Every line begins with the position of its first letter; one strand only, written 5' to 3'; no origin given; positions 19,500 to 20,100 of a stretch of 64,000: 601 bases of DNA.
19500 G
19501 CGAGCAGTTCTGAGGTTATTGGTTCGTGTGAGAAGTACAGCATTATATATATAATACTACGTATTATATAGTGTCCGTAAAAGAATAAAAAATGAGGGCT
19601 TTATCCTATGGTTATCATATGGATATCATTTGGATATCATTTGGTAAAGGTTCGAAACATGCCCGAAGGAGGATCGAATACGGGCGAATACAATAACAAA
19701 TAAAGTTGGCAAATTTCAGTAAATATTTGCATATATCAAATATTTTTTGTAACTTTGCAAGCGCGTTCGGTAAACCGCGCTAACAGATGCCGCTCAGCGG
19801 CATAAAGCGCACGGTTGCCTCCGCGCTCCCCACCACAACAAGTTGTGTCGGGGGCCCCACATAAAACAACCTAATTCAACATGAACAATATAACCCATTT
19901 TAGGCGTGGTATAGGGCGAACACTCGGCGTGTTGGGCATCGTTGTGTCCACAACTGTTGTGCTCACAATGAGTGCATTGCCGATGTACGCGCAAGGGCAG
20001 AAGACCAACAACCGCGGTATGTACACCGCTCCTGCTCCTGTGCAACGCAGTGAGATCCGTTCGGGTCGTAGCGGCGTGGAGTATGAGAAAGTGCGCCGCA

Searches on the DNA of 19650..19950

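Call 6: search_rna_families(source=window, start=19650, end=19950, threshold=evalue, max_evalue=10, show_alignments=3)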
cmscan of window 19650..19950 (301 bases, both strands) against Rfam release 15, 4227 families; matches with E-value up to 10: 5.
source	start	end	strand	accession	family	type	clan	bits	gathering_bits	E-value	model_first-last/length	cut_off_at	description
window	19722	19807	-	RF02236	asX2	Gene; sRNA;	-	17.2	70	0.43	1-87/87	no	Xanthomonas sRNA asX2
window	19803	19846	-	RF04181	rteR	Gene; sRNA;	-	16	72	6.4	1-84/84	no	rteR sRNA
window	19654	19740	+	RF04335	Plastid-rpl20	Cis-reg;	-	15.9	53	9.3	1-80/80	no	Plastid-rpl20 3UTR RNA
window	19711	19748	-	RF00535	snoMe28S-Am982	Gene; snRNA; snoRNA; CD-box;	CL00054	15.5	49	5.5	39-77/80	no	Small nucleolar RNA Me28S-Am982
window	19769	19824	-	RF01890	lincRNA-p21_2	Gene; lncRNA;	-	12.8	70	5.8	1-52/52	no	LincRNA-p21 conserved region 2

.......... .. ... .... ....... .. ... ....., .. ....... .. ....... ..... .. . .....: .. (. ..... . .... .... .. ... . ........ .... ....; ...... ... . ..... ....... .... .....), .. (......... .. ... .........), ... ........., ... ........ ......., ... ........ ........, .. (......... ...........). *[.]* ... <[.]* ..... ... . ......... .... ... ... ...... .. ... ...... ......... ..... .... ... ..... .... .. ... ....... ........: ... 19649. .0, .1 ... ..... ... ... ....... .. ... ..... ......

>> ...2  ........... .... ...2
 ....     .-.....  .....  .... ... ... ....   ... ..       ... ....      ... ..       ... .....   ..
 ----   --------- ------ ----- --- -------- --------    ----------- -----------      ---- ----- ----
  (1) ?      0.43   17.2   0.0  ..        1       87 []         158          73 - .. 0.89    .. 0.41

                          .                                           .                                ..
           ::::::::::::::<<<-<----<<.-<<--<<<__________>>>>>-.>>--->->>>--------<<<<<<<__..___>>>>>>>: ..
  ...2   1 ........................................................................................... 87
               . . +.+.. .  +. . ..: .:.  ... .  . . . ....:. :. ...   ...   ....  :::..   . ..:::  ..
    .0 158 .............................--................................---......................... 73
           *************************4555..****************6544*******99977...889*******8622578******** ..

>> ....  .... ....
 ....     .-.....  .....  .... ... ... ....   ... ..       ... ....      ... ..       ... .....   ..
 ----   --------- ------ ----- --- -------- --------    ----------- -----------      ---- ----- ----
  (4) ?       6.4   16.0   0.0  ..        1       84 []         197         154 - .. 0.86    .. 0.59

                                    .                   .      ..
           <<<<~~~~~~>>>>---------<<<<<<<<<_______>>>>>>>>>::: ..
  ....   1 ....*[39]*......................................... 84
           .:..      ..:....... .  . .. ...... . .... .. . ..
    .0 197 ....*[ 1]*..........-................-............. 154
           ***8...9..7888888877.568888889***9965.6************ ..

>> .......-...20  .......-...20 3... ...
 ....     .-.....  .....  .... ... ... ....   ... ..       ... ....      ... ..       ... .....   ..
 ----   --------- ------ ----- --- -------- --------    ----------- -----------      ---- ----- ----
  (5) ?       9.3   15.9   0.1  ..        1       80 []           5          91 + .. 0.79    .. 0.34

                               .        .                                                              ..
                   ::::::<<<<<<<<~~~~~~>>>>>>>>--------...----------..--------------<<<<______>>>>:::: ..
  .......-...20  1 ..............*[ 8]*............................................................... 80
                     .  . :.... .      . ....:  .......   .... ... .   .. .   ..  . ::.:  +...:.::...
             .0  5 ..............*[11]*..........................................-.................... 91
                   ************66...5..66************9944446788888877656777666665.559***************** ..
